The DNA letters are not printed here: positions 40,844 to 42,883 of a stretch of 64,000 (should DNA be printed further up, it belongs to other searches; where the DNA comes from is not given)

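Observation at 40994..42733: BetI/TetR repressor fused to a cofactor-degenerate copy of the neighbouring Rieske oxygenase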

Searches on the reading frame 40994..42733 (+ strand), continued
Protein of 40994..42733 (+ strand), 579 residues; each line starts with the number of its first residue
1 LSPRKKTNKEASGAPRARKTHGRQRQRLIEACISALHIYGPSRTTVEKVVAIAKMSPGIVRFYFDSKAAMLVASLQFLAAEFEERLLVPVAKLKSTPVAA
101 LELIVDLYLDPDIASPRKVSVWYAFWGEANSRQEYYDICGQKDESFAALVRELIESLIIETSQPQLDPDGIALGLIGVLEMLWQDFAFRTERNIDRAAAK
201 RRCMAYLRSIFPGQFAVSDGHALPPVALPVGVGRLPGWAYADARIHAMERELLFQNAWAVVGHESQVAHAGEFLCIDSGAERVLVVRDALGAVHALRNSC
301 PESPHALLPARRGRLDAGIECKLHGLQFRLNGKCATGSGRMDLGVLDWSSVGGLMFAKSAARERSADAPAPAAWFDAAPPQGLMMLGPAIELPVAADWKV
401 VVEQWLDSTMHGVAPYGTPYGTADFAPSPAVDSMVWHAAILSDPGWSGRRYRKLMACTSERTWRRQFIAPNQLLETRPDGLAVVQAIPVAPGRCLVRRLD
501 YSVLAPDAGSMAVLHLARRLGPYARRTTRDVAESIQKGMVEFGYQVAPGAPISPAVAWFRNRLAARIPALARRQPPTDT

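Call 73: search_protein_families(library=pfam, proteins=[L057:652-3072:+], max_evalue=0.001)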
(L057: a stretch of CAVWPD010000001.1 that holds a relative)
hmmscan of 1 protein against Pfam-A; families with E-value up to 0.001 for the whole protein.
L057:652-3072:+ (806 aa): 2 families
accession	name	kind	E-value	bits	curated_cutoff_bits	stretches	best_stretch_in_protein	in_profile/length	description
PF00593.30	TonB_dep_Rec_b-barrel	-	2.8e-25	90.5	27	1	383-765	99-436/436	TonB dependent receptor-like, beta-barrel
PF07715.20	Plug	-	2.5e-16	60.5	23.9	1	59-168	2-107/107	TonB-dependent Receptor Plug Domain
